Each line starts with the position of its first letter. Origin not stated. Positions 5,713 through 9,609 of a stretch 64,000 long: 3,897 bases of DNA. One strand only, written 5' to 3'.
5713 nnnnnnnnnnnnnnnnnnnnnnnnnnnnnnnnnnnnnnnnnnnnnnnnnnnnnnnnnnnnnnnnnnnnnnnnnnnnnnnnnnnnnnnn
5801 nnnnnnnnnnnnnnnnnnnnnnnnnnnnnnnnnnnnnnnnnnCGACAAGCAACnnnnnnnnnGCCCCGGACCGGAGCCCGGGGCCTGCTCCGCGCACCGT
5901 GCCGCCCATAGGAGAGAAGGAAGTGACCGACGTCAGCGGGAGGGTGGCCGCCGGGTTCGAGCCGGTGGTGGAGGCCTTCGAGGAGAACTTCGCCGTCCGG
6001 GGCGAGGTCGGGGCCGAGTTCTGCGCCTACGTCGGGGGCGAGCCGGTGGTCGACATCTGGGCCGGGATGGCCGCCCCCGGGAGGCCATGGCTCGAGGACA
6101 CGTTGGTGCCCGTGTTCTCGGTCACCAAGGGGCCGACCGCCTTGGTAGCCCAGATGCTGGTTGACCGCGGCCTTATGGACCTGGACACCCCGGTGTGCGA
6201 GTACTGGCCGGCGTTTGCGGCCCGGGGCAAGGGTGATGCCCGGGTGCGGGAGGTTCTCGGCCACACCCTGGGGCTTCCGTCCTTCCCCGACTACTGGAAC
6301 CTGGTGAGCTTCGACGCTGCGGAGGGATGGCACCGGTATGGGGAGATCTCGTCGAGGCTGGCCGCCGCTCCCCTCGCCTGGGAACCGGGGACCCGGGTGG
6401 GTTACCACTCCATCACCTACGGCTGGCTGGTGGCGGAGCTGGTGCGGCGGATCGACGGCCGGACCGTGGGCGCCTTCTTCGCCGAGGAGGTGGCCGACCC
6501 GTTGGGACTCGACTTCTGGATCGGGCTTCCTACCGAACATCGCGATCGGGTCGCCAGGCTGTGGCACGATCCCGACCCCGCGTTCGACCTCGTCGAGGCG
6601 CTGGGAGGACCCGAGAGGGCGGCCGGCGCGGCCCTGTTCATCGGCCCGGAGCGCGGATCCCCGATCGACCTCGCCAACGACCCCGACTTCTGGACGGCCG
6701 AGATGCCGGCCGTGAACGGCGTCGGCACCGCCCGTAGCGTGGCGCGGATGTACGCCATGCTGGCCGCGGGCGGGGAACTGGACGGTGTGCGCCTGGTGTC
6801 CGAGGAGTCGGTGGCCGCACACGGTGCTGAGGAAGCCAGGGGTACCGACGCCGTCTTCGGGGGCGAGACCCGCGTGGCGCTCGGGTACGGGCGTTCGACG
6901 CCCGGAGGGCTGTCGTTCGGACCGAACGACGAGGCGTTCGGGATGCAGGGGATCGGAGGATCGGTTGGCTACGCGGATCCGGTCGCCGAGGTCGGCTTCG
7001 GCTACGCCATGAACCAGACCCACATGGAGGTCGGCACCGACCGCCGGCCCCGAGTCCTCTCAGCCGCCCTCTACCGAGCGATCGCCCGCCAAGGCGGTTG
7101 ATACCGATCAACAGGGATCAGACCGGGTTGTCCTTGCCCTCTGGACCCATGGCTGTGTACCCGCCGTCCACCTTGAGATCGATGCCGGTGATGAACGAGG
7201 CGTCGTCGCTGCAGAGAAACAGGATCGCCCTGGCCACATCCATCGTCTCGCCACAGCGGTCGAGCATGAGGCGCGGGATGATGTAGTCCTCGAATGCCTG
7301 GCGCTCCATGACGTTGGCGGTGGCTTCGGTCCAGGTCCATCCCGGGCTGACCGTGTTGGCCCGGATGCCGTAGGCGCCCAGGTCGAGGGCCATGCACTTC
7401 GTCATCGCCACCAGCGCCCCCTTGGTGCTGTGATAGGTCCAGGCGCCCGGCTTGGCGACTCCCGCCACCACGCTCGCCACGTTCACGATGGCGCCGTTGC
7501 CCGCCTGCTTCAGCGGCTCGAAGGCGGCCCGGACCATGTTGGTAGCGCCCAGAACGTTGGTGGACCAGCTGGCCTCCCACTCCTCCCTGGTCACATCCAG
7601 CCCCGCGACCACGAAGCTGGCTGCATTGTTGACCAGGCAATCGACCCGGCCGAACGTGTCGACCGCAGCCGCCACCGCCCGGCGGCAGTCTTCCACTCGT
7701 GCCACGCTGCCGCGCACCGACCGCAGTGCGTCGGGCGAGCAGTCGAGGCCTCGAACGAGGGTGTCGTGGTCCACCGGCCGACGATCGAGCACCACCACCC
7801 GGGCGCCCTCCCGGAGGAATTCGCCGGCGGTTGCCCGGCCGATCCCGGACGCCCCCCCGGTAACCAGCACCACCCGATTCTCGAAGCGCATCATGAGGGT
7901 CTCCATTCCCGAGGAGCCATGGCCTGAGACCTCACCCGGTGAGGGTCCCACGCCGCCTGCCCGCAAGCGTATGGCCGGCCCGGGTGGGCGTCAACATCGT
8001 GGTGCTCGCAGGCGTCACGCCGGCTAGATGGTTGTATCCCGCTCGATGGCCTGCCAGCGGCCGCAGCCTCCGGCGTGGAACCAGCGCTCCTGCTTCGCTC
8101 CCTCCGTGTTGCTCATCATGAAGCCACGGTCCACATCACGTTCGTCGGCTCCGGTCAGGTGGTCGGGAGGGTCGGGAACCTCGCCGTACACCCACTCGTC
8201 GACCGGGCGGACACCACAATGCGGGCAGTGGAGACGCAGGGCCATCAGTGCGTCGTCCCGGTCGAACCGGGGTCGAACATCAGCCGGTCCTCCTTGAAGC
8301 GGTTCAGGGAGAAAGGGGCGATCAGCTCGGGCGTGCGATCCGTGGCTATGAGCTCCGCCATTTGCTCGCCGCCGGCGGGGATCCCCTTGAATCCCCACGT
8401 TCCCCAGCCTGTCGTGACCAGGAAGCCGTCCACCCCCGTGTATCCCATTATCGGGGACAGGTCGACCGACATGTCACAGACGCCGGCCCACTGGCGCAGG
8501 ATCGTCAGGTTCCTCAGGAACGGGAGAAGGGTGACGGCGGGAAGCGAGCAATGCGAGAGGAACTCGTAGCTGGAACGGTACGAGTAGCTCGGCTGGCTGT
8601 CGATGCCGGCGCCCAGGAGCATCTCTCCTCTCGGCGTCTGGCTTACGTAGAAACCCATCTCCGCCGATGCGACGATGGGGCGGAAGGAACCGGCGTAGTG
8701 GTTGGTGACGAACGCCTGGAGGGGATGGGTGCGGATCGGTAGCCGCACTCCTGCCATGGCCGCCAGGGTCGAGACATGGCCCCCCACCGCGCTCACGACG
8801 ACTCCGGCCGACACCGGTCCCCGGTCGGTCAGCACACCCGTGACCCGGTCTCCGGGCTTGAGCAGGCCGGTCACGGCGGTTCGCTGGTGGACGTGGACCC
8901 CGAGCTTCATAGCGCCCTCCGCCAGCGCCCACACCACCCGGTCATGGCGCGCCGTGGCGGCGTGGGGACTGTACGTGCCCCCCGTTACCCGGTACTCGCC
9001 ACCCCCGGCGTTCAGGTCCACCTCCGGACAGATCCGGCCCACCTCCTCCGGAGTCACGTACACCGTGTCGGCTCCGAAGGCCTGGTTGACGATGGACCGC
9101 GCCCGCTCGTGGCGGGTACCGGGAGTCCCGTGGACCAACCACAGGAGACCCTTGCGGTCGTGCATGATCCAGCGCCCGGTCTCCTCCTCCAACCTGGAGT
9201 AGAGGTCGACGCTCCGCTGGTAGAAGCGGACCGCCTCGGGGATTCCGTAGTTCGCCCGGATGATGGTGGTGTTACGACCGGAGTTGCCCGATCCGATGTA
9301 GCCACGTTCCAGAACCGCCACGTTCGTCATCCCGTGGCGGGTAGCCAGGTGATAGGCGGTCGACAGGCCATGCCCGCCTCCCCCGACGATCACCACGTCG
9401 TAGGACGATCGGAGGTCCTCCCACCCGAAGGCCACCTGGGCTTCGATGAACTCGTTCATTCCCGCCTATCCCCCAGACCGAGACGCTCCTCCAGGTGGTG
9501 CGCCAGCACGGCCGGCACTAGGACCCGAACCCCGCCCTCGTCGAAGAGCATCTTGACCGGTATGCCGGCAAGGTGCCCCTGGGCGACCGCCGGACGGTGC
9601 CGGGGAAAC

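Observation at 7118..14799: Tandem DddP-like lyases translationally coupled to a sarcosine-oxidase-like complex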

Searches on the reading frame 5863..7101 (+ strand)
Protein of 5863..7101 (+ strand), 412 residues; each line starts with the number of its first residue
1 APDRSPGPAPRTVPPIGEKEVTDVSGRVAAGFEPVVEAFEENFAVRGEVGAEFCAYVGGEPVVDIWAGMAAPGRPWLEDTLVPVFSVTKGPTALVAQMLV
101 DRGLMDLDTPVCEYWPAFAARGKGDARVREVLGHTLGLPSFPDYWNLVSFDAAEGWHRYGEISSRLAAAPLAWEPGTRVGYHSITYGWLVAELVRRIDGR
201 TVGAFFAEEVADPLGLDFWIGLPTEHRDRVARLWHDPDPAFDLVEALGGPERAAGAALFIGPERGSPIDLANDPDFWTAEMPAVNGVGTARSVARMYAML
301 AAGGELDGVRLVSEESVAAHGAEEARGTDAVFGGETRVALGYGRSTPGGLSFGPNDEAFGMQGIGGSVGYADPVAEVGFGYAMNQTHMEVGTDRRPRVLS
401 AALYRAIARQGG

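Call 7: search_protein_families(library=pfam, proteins=[window:5863-7101:+], max_evalue=0.001)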
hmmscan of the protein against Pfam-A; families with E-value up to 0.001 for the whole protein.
window:5863-7101:+ (412 aa): 1 family
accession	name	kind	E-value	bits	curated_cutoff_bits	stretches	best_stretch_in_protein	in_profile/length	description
PF00144.29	Beta-lactamase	-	9.2e-65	219.4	27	1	46-402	12-328/329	Beta-lactamase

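Call 61: search_protein_families(library=ncbifam, proteins=[window:5863-7101:+], max_evalue=0.00001)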
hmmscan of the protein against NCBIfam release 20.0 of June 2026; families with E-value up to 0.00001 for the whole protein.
window:5863-7101:+ (412 aa): 4 families
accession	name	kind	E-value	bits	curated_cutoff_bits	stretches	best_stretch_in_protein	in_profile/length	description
NF052353.1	EstBLacLipLMycb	equivalog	4.7e-62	210.2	650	1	19-385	10-370/420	esterase/beta-lactamase LipL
NF038269.1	lipase_LipE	equivalog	7.8e-33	114.2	750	1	78-378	84-375/407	lipase LipE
NF052559.1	MthAcHydAcmB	equivalog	2.1e-10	39.9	550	1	77-233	55-226/391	methyl acetate hydrolase AcmB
NF002968.0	PRK03642.1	equivalog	3.6e-10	39.3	385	1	92-218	109-239/432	penicillin binding protein PBP4B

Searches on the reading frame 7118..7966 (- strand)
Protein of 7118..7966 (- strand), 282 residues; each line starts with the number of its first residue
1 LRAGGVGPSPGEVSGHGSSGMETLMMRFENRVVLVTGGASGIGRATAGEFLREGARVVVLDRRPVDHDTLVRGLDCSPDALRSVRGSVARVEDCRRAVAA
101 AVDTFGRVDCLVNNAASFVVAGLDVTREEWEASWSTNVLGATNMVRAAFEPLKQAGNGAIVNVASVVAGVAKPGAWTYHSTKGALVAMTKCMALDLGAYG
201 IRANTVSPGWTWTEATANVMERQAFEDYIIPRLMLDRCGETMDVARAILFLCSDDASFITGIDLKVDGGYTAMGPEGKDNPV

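Call 4: search_protein_families(library=pfam, proteins=[window:7118-7966:-], max_evalue=0.01)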
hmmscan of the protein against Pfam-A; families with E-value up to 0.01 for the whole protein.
window:7118-7966:- (282 aa): 5 families
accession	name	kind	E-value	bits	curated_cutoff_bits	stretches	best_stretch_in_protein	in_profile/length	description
PF13561.12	adh_short_C2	-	1.1e-57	195.7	27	1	39-271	3-236/236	Enoyl-(Acyl carrier protein) reductase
PF00106.31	adh_short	-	1e-44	152.8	26.6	1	31-222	1-193/195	short chain dehydrogenase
PF08659.16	KR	-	4.6e-09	36.9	22.6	1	33-188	3-159/180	KR domain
PF01370.27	Epimerase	-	3.8e-07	30.2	20.9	1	33-149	1-103/240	NAD dependent epimerase/dehydratase family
PF02719.21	Polysacc_synt_2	-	0.0029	17.3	20.2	1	33-150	1-117/293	Polysaccharide biosynthesis protein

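Call 5: search_protein_families(library=ncbifam, proteins=[window:7118-7966:-], max_evalue=0.01)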
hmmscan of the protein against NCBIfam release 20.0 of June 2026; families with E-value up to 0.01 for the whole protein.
window:7118-7966:- (282 aa): 233 families (the best 25 are shown)
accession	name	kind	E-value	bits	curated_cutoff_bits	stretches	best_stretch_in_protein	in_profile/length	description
NF006121.0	PRK08265.1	subfamily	7.7e-66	222.3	294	1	25-280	2-255/263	short chain dehydrogenase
NF005559.1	PRK07231.1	subfamily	1.3e-63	214.8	215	1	27-271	1-248/249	glucose 1-dehydrogenase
NF052558.1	MBtsdlDhBudC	equivalog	2.4e-61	207.4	270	1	28-273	1-244/250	meso-2,3-butanediol dehydrogenase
NF004791.0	PRK06138.1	equivalog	1.4e-55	188.4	312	1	26-272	1-251/252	SDR family oxidoreductase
NF004818.0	PRK06172.1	equivalog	1.8e-53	181.5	336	1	25-273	2-253/253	SDR family oxidoreductase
NF005067.0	PRK06484.1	equivalog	1.9e-50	171.9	713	1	27-279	6-260/524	short chain dehydrogenase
NF009466.0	PRK12826.1-2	subfamily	3e-50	171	222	1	29-271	2-245/248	3-oxoacyl-ACP reductase FabG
NF009468.0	PRK12826.1-4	equivalog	1.5e-49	169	318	1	25-271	2-248/256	SDR family oxidoreductase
NF004198.0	PRK05653.1-3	equivalog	2.5e-48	164.7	296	1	26-270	3-246/248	3-oxoacyl-ACP reductase FabG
NF005309.0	PRK06841.1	subfamily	1.1e-47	162.7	286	1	26-272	11-254/255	GolD/DthD family dehydrogenase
NF005681.0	PRK07478.1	subfamily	1e-46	159.4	267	1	25-271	1-250/254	SDR family oxidoreductase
TIGR01830.1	3oxo_ACP_reduc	equivalog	5.8e-46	157.1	297.75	1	33-269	1-237/239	3-oxoacyl-[acyl-carrier-protein] reductase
NF005469.0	PRK07063.1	equivalog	4.7e-45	154.1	306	1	25-273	2-257/260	SDR family oxidoreductase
NF005909.0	PRK07890.1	subfamily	5.5e-45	153.7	258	1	26-269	3-256/260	short chain dehydrogenase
NF005853.0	PRK07774.1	equivalog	3.9e-44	150.9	303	1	25-271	1-247/250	SDR family oxidoreductase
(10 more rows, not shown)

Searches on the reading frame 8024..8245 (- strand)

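Call 31: search_protein_families(library=pfam, proteins=[window:8024-8245:-], max_evalue=10)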
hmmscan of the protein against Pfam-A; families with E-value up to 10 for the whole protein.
window:8024-8245:- (73 aa): 3 families
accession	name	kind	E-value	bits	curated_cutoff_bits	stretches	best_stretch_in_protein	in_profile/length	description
PF04267.17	SoxD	-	2.4e-15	56.8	27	1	5-72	2-72/82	Sarcosine oxidase, delta subunit family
PF24452.1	DUF7568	-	0.15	12.8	27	1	43-63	89-109/121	Family of unknown function (DUF7568)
PF04668.17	Tsg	-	0.18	12.9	25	1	46-61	98-113/134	Twisted gastrulation (Tsg) protein conserved region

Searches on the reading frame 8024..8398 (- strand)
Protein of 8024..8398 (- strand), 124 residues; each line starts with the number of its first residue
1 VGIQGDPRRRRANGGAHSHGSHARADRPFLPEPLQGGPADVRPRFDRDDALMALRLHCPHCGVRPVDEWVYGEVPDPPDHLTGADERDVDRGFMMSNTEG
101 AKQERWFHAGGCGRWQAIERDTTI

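Call 4: search_protein_families(library=pfam, proteins=[window:8024-8398:-], max_evalue=0.01)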
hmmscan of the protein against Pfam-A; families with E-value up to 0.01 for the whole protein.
window:8024-8398:- (124 aa): 1 family
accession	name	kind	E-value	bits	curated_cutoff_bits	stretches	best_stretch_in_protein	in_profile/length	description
PF04267.17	SoxD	-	9.1e-15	55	27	1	56-123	2-72/82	Sarcosine oxidase, delta subunit family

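Call 5: search_protein_families(library=ncbifam, proteins=[window:8024-8398:-], max_evalue=0.01)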
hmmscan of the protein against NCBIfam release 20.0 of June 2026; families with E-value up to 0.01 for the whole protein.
window:8024-8398:- (124 aa): 1 family
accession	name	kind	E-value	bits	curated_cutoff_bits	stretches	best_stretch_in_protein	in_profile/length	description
TIGR01374.1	soxD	subfamily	4.9e-12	45.9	116.5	1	56-122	2-70/83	sarcosine oxidase subunit delta family protein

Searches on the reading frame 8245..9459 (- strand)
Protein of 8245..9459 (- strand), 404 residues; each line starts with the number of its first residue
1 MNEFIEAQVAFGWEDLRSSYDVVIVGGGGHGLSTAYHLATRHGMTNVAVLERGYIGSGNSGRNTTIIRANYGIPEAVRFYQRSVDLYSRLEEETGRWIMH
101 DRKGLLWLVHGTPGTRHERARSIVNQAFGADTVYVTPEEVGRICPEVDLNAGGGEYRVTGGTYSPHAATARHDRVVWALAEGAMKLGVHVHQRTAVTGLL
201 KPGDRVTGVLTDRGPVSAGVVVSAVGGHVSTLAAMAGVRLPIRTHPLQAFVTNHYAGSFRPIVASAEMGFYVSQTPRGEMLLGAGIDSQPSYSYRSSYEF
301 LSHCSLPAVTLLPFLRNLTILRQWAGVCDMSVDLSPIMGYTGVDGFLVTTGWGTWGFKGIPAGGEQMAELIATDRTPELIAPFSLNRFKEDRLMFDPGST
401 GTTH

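Call 4: search_protein_families(library=pfam, proteins=[window:8245-9459:-], max_evalue=0.01)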
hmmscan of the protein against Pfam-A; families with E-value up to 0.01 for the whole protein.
window:8245-9459:- (404 aa): 11 families
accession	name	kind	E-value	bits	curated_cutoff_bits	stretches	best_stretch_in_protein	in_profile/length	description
PF01266.30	DAO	-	5.3e-62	210.8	27.9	1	21-370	1-353/353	FAD dependent oxidoreductase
PF00890.30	FAD_binding_2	-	7.2e-07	29.2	20.4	1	21-56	1-34/414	FAD binding domain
PF01494.25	FAD_binding_3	-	1.4e-05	24.9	22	0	20-51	2-31/349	FAD binding domain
PF07992.20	Pyr_redox_2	-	2.4e-05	24.3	26.1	0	20-55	1-36/291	Pyridine nucleotide-disulphide oxidoreductase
PF01946.23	Thi4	-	2.9e-05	23.9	26.2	1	20-53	18-50/235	Thi4 family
PF13454.12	NAD_binding_9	-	0.00028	21.3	21.8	0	23-58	1-38/155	FAD-NAD(P)-binding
PF01593.30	Amino_oxidase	-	0.00046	20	19.8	0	172-230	203-259/443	Flavin containing amine oxidoreductase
PF13738.12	Pyr_redox_3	-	0.001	18.8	30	0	23-56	1-33/305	Pyridine nucleotide-disulphide oxidoreductase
PF03486.20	HI0933_like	-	0.0012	18.8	50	0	21-53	2-32/244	HI0933-like protein Rossmann domain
PF13450.12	NAD_binding_8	-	0.0019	18.9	21.9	1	24-61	1-36/68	NAD(P)-binding Rossmann-like domain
PF16976.10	RcpC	-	0.0054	17.1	28.8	0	178-212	6-40/114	Flp pilus assembly protein RcpC/CpaB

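Call 5: search_protein_families(library=ncbifam, proteins=[window:8245-9459:-], max_evalue=0.01)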
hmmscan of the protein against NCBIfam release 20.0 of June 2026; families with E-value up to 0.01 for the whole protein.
window:8245-9459:- (404 aa): 41 families (the best 25 are shown)
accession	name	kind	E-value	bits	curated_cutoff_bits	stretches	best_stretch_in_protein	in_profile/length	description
TIGR01373.1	soxB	subfamily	2.7e-113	378.9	529.45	1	15-394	26-405/407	sarcosine oxidase subunit beta family protein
TIGR02352.1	thiamin_ThiO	equivalog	3e-24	85.8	250.8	1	22-373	1-349/351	glycine oxidase ThiO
NF008425.0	PRK11259.1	equivalog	2.5e-18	66.2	257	1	18-239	3-215/377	N-methyl-L-tryptophan oxidase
TIGR03329.1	Phn_aa_oxid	hypoth_equivalog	3.2e-18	65.8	632.8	1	19-353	24-371/460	putative aminophosphonate oxidoreductase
NF001933.0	PRK00711.1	subfamily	5.6e-18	65.2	383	1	78-390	110-418/429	D-amino acid dehydrogenase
TIGR01377.1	soxA_mon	subfamily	4.3e-14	52.1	479.65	1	20-245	1-216/381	amino oxidase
NF050086.1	pipecolate_AmaA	exception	7.4e-12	44.6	600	1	19-71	25-75/425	L-pipecolate oxidase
TIGR03364.1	HpnW_proposed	hypoth_equivalog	9.6e-11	41.3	285.1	1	20-249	1-217/365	TIGR03364 family FAD-dependent oxidoreductase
NF008726.1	PRK11728.1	equivalog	1.3e-08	34.2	299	1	20-246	1-219/389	L-2-hydroxyglutarate oxidase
NF008313.0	PRK11101.1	equivalog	6.2e-07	28.4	425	1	18-239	7-223/548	anaerobic glycerol-3-phosphate dehydrogenase subunit A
NF006130.0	PRK08274.1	equivalog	2.8e-06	26.4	369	1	18-232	4-196/467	FAD-dependent tricarballylate dehydrogenase TcuA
TIGR02032.1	GG-red-SF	subfamily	2.9e-06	27.2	158.8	1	20-52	1-31/297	geranylgeranyl reductase family protein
NF009074.0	PRK12409.1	equivalog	3.4e-06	26.5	494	1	100-241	131-270/410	D-amino acid dehydrogenase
TIGR01813.1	flavo_cyto_c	subfamily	3.7e-06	25.9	285.45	1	21-66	1-45/444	flavocytochrome c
TIGR03197.1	MnmC_Cterm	equivalog_domain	1.5e-05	24.2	174.2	1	21-238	1-212/400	FAD-dependent 5-carboxymethylaminomethyl-2-thiouridine(34) oxidoreductase MnmC1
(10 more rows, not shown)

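Call 48: search_solved_structures(query=window:8245-9459:-, max_evalue=1e-10)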
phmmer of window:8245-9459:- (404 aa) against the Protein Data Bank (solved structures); distinct sequences matched with E-value up to 1e-10: 11.
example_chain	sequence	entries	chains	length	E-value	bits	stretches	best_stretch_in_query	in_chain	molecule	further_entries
1vrq_B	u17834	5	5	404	4.9e-101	341.7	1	15-404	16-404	Sarcosine oxidase beta subunit | Subunit beta of sarcosine oxidase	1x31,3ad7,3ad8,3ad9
3ada_B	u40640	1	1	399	5.9e-101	341.5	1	15-404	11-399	SARCOSINE OXIDASE BETA SUBUNIT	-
2gag_B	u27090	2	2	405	9.7e-98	330.9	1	15-404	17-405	heterotetrameric sarcosine oxidase beta-subunit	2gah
1y56_B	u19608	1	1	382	1.2e-46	162.6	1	20-390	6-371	sarcosine oxidase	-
4pab_A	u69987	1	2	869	7.8e-18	67.7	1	19-296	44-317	Dimethylglycine dehydrogenase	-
5l46_A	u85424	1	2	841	1e-17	67.3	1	15-275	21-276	Dimethylglycine dehydrogenase, mitochondrial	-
4p9s_A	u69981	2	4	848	4.1e-17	65.3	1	19-295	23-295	Dimethylglycine dehydrogenase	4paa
5fjm_A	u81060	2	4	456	2.7e-15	59.4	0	16-242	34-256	L-AMINO ACID DEAMINASE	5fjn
7cyx_A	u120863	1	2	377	1.4e-14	57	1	19-380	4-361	Glycine oxidase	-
1pj5_A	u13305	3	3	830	7.5e-12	48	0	19-243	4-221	N,N-dimethylglycine oxidase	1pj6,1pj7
3gsi_A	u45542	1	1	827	1.9e-11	46.6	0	22-243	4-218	N,N-dimethylglycine oxidase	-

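Call 50: search_solved_structures(query=window:8245-9459:-, max_evalue=1e-90, show_alignments=1)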
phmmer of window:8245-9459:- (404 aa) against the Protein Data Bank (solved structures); distinct sequences matched with E-value up to 1e-90: 3.
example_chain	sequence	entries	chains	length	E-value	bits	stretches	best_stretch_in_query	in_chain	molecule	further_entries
1vrq_B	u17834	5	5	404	4.9e-101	341.7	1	15-404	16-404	Sarcosine oxidase beta subunit | Subunit beta of sarcosine oxidase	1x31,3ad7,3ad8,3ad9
3ada_B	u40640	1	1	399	5.9e-101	341.5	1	15-404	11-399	SARCOSINE OXIDASE BETA SUBUNIT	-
2gag_B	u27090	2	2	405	9.7e-98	330.9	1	15-404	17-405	heterotetrameric sarcosine oxidase beta-subunit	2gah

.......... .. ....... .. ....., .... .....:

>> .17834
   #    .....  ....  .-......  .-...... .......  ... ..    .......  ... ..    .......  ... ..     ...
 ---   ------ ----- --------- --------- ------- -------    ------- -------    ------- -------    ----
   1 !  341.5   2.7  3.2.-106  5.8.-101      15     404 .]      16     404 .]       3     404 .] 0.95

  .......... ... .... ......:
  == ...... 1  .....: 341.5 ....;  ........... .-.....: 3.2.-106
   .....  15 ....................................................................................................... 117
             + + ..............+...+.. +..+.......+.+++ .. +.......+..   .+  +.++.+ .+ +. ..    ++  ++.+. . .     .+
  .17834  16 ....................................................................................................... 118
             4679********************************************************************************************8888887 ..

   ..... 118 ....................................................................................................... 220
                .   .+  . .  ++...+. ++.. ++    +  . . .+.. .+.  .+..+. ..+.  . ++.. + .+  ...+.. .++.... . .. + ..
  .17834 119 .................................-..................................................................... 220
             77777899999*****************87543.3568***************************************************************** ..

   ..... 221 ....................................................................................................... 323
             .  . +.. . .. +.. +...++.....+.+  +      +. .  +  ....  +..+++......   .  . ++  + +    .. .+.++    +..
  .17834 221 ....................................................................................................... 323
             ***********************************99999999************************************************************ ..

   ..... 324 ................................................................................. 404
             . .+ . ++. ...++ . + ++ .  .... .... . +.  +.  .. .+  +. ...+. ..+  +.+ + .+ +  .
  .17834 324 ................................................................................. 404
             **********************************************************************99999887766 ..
